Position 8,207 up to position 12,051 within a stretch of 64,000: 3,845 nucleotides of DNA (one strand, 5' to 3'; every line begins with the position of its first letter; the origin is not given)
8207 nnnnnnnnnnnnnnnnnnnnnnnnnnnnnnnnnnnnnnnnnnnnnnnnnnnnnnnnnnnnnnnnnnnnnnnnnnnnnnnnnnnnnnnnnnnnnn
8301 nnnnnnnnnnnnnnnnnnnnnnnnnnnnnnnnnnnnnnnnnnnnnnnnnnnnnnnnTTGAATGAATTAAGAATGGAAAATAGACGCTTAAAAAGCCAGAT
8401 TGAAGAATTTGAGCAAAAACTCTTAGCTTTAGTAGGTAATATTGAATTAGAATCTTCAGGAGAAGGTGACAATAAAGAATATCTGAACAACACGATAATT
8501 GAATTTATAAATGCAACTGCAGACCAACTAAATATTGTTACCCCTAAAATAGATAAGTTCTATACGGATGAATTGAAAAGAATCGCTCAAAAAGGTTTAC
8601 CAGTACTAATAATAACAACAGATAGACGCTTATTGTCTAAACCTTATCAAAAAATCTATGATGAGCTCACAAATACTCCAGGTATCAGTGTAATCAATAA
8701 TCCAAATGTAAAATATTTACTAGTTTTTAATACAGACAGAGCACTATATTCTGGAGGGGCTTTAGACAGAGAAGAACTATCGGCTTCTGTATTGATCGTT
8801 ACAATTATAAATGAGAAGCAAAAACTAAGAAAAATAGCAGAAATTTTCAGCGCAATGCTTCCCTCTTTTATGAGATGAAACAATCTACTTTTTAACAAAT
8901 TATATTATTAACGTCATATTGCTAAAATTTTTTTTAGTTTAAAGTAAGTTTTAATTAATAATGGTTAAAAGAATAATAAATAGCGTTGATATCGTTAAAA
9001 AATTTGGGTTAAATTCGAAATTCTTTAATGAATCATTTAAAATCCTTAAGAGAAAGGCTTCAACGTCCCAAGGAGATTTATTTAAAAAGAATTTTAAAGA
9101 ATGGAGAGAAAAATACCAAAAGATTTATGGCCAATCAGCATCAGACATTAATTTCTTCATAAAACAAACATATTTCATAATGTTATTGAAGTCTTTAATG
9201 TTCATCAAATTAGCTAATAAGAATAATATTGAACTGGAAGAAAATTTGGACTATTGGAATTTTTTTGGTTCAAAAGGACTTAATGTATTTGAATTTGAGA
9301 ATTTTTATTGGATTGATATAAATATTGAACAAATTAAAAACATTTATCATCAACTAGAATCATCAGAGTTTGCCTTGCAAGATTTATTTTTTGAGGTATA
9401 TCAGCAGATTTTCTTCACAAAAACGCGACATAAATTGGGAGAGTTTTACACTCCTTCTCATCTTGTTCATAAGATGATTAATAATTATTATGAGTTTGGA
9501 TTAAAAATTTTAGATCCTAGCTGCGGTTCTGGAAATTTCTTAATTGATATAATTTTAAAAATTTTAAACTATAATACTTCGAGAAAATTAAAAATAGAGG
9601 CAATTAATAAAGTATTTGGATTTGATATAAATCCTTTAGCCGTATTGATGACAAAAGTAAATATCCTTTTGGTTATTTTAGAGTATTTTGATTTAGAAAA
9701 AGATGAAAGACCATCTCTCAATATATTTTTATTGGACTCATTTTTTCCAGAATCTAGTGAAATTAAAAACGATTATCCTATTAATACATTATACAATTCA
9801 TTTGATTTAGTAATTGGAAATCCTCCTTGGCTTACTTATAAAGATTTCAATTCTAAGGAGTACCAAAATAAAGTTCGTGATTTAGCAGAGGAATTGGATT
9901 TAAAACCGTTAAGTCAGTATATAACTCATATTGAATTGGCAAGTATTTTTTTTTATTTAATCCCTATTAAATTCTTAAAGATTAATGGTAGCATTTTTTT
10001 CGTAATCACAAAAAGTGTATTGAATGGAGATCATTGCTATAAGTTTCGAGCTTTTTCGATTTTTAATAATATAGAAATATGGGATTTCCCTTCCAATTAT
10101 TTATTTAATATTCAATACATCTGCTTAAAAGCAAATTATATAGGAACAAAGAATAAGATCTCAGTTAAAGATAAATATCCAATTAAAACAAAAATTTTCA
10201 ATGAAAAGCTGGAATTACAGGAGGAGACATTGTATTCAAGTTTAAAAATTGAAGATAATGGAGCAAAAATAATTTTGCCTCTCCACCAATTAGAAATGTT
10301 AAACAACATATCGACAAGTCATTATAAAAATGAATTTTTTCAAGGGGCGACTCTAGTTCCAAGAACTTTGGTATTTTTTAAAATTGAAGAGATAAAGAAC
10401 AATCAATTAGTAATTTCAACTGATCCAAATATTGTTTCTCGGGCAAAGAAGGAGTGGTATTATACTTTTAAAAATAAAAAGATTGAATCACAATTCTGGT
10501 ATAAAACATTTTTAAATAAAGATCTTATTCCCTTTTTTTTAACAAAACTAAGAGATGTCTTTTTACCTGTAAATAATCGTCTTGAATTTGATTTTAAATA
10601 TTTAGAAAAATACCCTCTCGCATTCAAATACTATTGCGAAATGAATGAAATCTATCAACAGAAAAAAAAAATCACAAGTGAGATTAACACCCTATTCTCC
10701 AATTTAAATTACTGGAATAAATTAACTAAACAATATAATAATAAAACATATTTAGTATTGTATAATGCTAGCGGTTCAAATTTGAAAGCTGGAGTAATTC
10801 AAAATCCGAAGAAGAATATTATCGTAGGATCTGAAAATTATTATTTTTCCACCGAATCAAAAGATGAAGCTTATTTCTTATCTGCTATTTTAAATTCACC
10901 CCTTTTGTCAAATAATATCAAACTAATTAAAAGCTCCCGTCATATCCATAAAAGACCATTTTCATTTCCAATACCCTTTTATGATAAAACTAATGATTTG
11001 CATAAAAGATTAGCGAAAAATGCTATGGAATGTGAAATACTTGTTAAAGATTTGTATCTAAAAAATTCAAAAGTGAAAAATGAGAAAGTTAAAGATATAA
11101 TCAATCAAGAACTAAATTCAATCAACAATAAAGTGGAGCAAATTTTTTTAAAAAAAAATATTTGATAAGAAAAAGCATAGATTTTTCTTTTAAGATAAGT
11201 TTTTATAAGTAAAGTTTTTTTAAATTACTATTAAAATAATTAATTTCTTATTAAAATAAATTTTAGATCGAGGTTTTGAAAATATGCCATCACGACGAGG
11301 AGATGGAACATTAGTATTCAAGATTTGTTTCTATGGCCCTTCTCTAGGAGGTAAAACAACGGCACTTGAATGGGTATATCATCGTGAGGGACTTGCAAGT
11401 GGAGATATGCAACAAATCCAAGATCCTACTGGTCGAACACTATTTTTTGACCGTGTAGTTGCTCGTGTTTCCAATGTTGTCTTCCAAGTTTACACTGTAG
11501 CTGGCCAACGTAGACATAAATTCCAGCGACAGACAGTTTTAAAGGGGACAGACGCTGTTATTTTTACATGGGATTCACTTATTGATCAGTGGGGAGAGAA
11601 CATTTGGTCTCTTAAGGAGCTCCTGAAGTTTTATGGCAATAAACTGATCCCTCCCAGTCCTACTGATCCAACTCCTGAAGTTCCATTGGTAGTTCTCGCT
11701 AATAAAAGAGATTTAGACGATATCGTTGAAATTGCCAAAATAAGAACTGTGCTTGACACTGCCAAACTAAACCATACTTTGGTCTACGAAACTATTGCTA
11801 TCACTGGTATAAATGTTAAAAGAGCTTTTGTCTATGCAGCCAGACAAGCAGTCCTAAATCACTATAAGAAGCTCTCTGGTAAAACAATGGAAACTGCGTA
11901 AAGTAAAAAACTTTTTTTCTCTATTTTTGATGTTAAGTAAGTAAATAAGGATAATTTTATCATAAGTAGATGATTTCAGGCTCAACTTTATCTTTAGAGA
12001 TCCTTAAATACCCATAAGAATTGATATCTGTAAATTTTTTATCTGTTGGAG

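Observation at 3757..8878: Actin-related protein in a tight same-strand gene run with coiled-coil proteins and a large CHAT-domain protein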

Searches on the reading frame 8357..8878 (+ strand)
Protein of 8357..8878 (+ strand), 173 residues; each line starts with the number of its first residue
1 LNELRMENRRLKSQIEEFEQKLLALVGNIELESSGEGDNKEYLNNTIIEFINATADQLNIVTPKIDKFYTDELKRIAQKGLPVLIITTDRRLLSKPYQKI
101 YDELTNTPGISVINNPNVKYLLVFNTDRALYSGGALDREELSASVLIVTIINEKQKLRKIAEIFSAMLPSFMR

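Call 3: search_protein_families(library=pfam, proteins=[window:8357-8878:+], max_evalue=0.01)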
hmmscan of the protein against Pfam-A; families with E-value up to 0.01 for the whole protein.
window:8357-8878:+ (173 aa): 0 families

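Call 4: search_protein_families(library=ncbifam, proteins=[window:8357-8878:+], max_evalue=0.01)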
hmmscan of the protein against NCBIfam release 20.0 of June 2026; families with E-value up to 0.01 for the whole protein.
window:8357-8878:+ (173 aa): 1 family
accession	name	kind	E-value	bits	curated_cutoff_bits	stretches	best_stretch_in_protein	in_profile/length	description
NF010490.0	PRK13912.1-1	equivalog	0.0012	19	211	1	45-167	33-155/159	nuclease NucT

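Call 5: search_protein_families(library=padloc, proteins=[window:8357-8878:+], max_evalue=0.1)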
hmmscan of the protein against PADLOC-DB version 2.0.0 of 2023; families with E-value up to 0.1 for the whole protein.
window:8357-8878:+ (173 aa): 0 families

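Call 24: search_solved_structures(query=A3, max_evalue=10, show_alignments=3)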
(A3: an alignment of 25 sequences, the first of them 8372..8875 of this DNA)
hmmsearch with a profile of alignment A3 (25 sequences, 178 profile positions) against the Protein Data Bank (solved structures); distinct sequences matched with E-value up to 10: 6.
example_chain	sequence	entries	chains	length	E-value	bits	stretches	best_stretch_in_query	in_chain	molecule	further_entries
2lqb_A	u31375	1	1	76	0.34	13.9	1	1-43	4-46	Copper-transporting ATPase 2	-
7x1n_B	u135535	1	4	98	0.44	13.5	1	82-156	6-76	Myocyte enhancer factor 2D/deleted in azoospermia associated protein 1 fusion protein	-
8pde_A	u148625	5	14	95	0.5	13.3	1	82-157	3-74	MEF2D protein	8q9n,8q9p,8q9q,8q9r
8c84_A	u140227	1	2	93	0.62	13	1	82-157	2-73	MEF2D protein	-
7xuk_A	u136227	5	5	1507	1.3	12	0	3-42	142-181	Copper-transporting ATPase 2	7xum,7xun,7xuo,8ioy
7z47_D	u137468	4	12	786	1.3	12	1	12-57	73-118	Putative tail fiber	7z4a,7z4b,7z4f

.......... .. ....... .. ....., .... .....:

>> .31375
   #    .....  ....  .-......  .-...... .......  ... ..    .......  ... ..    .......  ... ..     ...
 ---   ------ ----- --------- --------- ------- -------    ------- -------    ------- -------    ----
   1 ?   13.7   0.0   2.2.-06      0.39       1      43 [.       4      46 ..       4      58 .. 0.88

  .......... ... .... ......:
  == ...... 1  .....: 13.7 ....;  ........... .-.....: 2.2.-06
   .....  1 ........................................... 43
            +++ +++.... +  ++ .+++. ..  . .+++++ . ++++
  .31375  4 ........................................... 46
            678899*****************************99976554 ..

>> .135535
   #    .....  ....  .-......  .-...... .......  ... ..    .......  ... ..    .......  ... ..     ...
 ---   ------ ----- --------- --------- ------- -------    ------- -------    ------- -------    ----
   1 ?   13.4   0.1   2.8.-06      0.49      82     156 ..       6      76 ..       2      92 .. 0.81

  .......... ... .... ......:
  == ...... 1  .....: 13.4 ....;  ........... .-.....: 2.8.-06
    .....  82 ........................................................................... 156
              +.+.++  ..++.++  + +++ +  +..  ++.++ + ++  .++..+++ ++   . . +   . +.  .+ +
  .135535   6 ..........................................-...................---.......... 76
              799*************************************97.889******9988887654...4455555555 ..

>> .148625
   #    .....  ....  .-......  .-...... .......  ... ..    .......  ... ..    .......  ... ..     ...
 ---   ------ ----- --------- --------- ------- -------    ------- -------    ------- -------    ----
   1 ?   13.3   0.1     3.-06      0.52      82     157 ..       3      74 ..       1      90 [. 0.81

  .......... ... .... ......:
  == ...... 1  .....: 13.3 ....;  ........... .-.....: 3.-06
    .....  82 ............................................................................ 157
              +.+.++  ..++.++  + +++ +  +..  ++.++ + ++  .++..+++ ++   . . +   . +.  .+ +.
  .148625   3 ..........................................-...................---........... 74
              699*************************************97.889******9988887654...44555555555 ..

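Call 30: search_protein_families(library=pfam, alignment_id=A3, max_evalue=1)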
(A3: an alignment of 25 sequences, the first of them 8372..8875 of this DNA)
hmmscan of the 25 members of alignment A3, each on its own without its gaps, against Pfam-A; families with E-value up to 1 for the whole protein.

A. member 1, window:8372-8875:+ (168 aa): 2 families
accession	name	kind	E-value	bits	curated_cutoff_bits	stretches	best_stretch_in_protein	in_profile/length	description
PF13091.12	PLDc_2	-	0.00017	21.9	27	1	42-162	1-131/132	PLD-like domain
PF24392.2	Parb-CE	-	0.083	13.3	23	1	4-76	51-123/147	ParB CE domain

B. families by the number of members that match (of 25 scanned): 29 families (the first 25 are shown)
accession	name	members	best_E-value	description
PF13091.12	PLDc_2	21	7.2e-06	PLD-like domain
PF07716.20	bZIP_2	6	0.0046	Basic region leucine zipper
PF02183.23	HALZ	6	0.027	Homeobox associated leucine zipper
PF06005.17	ZapB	5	0.045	Cell division protein ZapB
PF25785.1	TPR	4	0.017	Nucleoprotein TPR-like domain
PF05377.16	FlaC_arch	3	0.15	Flagella accessory protein C (FlaC)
PF11365.13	SOGA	2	0.022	Protein SOGA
PF24912.1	SH3_TNRC18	2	0.037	TNRC18-like,(4.1.1) SH3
PF16897.10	MMR_HSR1_Xtn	2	0.05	C-terminal region of MMR_HSR1 domain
PF24392.2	Parb-CE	2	0.083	ParB CE domain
PF13344.12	Hydrolase_6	2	0.094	Haloacid dehalogenase-like hydrolase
PF22709.1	Mu_Gam-Sipho_Gp157-TOTE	1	0.0039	Mu Gam/Sipho_Gp157-like domain of the TOTE conflict systems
PF08359.16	TetR_C_4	1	0.0042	YsiA-like protein, C-terminal region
PF11495.14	Regulator_TrmB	1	0.011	Archaeal transcriptional regulator TrmB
PF15898.10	PRKG1_interact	1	0.037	cGMP-dependent protein kinase interacting domain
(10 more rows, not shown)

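Call 94: find_related_loci(query=A9, collection=metagenome_contigs, flank=7000)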
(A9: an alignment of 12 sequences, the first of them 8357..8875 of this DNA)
Query A9 (173 aa) in metagenome_contigs; peptide patterns used: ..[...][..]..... (x = any residue, [..] = any of these).
494 stretches matched a pattern; 79 encode a relative of the query (tblastn E <= 1e-3); 79 distinct loci.
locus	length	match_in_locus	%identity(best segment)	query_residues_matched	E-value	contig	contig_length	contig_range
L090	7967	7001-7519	91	1-173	4e-104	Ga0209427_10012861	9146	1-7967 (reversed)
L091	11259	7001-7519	87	1-173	1e-100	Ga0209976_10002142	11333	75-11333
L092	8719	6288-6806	86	1-173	2e-98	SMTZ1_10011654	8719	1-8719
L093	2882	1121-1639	65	1-173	2e-76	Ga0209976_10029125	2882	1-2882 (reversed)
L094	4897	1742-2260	65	1-173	4e-75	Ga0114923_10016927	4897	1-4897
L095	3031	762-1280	65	1-173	1e-75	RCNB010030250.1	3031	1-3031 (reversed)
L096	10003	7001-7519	65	1-173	5e-75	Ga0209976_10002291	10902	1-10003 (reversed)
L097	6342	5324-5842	65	1-173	9e-75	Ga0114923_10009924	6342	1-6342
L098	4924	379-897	65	1-173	2e-74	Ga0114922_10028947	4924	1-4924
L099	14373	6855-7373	64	1-173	4e-74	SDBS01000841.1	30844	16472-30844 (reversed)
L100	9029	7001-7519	64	1-173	4e-73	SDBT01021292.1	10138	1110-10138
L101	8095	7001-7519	62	1-173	7e-69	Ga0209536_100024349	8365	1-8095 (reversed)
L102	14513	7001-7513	61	3-173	9e-69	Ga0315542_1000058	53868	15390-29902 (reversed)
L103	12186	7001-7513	64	3-173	4e-68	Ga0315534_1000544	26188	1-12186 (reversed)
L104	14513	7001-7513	64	3-173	4e-68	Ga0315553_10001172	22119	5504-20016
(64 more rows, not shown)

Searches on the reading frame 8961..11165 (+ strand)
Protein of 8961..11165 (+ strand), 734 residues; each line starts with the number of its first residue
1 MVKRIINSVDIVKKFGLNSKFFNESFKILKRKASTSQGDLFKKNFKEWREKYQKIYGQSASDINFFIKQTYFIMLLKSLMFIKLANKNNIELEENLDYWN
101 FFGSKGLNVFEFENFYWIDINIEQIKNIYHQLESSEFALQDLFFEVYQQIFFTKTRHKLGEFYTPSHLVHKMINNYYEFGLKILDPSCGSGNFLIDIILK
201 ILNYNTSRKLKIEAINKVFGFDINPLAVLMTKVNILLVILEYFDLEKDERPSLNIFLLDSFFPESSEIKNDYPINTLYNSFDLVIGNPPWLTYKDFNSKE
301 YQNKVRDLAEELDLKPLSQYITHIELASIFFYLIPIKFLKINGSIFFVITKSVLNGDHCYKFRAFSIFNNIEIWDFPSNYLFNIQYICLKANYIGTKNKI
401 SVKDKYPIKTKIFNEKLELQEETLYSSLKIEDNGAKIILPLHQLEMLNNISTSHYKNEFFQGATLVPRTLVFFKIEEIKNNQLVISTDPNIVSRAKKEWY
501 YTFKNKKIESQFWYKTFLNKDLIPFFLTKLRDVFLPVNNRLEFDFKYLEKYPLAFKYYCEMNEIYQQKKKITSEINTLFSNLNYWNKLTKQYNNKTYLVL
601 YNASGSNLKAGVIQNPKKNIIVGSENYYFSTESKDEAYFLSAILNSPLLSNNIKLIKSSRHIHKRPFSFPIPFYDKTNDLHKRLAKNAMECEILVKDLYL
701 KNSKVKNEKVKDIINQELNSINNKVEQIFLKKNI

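Call 3: search_protein_families(library=pfam, proteins=[window:8961-11165:+], max_evalue=0.01)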
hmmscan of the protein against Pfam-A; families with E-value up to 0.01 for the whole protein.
window:8961-11165:+ (734 aa): 3 families
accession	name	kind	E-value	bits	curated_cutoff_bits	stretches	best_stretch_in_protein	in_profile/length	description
PF07669.17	Eco57I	-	7.1e-11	42.9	25.3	1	216-376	1-165/171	Eco57I restriction-modification methylase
PF20473.4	MmeI_Mtase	-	8.8e-07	28.8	27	1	181-218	21-65/259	MmeI, DNA-methyltransferase domain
PF01170.24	UPF0020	-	0.0039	17.3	22.3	0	180-234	29-95/197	RMKL-like, methyltransferase domain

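Call 4: search_protein_families(library=ncbifam, proteins=[window:8961-11165:+], max_evalue=0.01)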
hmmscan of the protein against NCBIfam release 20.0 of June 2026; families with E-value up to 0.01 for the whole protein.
window:8961-11165:+ (734 aa): 2 families
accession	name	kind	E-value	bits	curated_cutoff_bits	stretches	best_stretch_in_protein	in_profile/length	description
NF047738.1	antiphage_MADS2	equivalog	2.5e-09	36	720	1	146-318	297-479/654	methylation-associated defense system DNA methyltransferase MAD2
NF033451.1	BREX_2_MTaseX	equivalog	8e-09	33.8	400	1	180-246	224-297/1185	BREX-2 system adenine-specific DNA-methyltransferase PglX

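Call 5: search_protein_families(library=padloc, proteins=[window:8961-11165:+], max_evalue=0.1)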
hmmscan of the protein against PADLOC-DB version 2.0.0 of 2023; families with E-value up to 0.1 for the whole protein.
window:8961-11165:+ (734 aa): 21 families
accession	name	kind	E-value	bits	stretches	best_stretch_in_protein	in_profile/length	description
PDLC03630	REase_MTase_IIG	-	9.5e-38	127.6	2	139-261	350-491/1100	Type IIG restriction enzyme-methyltransferase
PDLC03625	REase_MTase_IIG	-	3.3e-23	79.4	3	46-260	290-515/1109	Type IIG restriction enzyme-methyltransferase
PDLC03580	REase_II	-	2.2e-17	60.2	2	140-260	359-501/1112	Type II restriction enzyme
PDLC03348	MTase_II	-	3.6e-16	56.8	1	138-305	199-369/727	Type II methyltransferase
PDLC03338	MTase_II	-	8.2e-16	55.8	1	146-365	116-316/604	Type II methyltransferase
PDLC04134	mad2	-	2.6e-14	50.9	1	124-354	233-401/492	mads_2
PDLC02529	PglX|PglXI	-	3e-11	39.8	1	175-303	223-381/1189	PglX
PDLC03025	MTase_I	-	6.2e-10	36.4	1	126-240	127-244/569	Type I methyltransferase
PDLC03357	MTase_II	-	1.6e-08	31.4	1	113-354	75-289/620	Type II methyltransferase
PDLC03035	MTase_I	-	1.3e-06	25.2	1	125-196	135-211/653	Type I methyltransferase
PDLC02643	DrmMI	-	7.7e-06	22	1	279-357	867-940/1347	DrmMI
PDLC03313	MTase_II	-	1.4e-05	21.9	1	181-308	50-175/563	Type II methyltransferase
PDLC03293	MTase_II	-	1.5e-05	22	1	153-195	10-53/427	Type II methyltransferase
PDLC03227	MTase_II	-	0.00014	18.9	1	153-367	21-204/494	Type II methyltransferase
PDLC03627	REase_MTase_IIG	-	0.00021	17.1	1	181-194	408-421/1136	Type IIG restriction enzyme-methyltransferase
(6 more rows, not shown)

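Call 33: search_solved_structures(query=window:8961-11165:+, max_evalue=0.01, show_alignments=1)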
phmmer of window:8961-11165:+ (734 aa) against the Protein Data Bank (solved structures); distinct sequences matched with E-value up to 0.01: 5.
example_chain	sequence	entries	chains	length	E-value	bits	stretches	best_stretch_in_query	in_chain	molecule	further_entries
3ufb_A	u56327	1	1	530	7.3e-07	31.4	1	122-247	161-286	Type I restriction-modification system methyltransferase subunit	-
7vru_A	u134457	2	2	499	7.5e-05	24.8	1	145-215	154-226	Site-specific DNA-methyltransferase (adenine-specific)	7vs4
7vru_B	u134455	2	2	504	0.00048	22.1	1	143-248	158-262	Site-specific DNA-methyltransferase (adenine-specific)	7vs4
2okc_A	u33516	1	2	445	0.0011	20.9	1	146-237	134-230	Type I restriction enzyme StySJI M protein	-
5ybb_A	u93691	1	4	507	0.0077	18.1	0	134-237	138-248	Type I restriction-modification system methyltransferase subunit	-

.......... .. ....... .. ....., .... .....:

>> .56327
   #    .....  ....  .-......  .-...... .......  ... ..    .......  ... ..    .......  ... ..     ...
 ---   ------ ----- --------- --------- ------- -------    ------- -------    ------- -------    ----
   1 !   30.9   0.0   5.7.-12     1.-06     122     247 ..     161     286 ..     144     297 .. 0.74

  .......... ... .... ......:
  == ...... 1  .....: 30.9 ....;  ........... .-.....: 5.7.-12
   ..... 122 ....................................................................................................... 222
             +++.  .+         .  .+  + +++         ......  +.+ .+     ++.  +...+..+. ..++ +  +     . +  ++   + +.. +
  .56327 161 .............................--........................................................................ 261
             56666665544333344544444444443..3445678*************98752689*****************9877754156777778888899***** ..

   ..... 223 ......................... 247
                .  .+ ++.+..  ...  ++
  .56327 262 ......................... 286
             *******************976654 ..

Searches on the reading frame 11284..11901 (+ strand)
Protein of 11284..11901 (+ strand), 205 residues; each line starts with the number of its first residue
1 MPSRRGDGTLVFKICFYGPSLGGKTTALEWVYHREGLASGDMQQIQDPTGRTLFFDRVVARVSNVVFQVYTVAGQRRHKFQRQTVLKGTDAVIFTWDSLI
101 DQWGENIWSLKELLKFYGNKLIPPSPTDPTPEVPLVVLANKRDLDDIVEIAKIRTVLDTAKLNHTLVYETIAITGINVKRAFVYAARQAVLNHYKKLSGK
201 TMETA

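Call 3: search_protein_families(library=pfam, proteins=[window:11284-11901:+], max_evalue=0.01)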
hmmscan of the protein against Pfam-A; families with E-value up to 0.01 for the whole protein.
window:11284-11901:+ (205 aa): 2 families
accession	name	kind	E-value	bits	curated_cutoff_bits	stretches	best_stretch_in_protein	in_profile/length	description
PF00025.27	Arf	-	1.7e-08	34.6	22.3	1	13-181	16-166/174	ADP-ribosylation factor family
PF00071.28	Ras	-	2.2e-06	27.8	21.6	1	51-189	34-160/162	Ras family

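Call 4: search_protein_families(library=ncbifam, proteins=[window:11284-11901:+], max_evalue=0.01)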
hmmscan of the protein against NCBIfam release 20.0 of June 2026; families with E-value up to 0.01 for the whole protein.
window:11284-11901:+ (205 aa): 2 families
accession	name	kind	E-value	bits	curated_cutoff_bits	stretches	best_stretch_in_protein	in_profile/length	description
TIGR00231.1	small_GTP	domain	0.0024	17.7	42.5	0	131-183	111-160/164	GTP-binding protein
NF010680.0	PRK14079.1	equivalog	0.0051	15.8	386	1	47-112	125-189/349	recombination protein F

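Call 5: search_protein_families(library=padloc, proteins=[window:11284-11901:+], max_evalue=0.1)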
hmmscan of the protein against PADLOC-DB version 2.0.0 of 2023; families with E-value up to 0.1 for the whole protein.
window:11284-11901:+ (205 aa): 0 families

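Call 34: search_solved_structures(query=window:11284-11901:+, max_evalue=0.0001, show_alignments=1)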
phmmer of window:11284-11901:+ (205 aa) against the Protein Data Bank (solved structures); distinct sequences matched with E-value up to 0.0001: 23.
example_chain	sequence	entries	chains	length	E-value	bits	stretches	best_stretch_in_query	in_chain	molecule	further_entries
3t12_A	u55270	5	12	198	2.6e-20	76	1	10-177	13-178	Gliding protein mglA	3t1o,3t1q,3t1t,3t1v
5ymx_A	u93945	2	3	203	3.2e-20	75.7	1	12-199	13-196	Mutual gliding-motility protein MglA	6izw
6h17_A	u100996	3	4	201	7.2e-20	74.6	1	12-196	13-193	Mutual gliding-motility protein MglA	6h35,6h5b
6hjh_A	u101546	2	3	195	7.7e-20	74.5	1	12-196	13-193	Mutual gliding-motility protein MglA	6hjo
1vg1_A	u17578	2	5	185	2.6e-07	33.6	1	12-190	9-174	Ras-related protein Rab-7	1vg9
1vg0_B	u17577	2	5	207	3.6e-07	33.1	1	12-191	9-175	Ras-related protein Rab-7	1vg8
9wes_A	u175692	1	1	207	5.1e-07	32.6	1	11-193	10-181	Rab7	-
9l0d_D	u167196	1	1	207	9.4e-07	31.8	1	50-191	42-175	Ras-related protein Rab-7a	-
3law_A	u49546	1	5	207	1.3e-06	31.3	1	12-191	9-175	Ras-related protein Rab-7a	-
6wcw_B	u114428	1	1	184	2.5e-06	30.4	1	12-190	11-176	Ras-related protein Rab-7a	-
7f6j_A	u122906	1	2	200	2.9e-06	30.2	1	11-191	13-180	Ras-related protein Rab-7a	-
8kb8_C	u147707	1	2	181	3.2e-06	30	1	11-190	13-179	Ras-related protein Rab-7a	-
5z2m_A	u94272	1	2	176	3.2e-06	30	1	12-190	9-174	Ras-related protein Rab-7a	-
1t91_A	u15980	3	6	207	3.4e-06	29.9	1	12-191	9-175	Ras-related protein Rab-7 | Ras-related protein Rab-7a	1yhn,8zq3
8oun_A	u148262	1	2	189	3.6e-06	29.9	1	12-186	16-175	GTP-binding protein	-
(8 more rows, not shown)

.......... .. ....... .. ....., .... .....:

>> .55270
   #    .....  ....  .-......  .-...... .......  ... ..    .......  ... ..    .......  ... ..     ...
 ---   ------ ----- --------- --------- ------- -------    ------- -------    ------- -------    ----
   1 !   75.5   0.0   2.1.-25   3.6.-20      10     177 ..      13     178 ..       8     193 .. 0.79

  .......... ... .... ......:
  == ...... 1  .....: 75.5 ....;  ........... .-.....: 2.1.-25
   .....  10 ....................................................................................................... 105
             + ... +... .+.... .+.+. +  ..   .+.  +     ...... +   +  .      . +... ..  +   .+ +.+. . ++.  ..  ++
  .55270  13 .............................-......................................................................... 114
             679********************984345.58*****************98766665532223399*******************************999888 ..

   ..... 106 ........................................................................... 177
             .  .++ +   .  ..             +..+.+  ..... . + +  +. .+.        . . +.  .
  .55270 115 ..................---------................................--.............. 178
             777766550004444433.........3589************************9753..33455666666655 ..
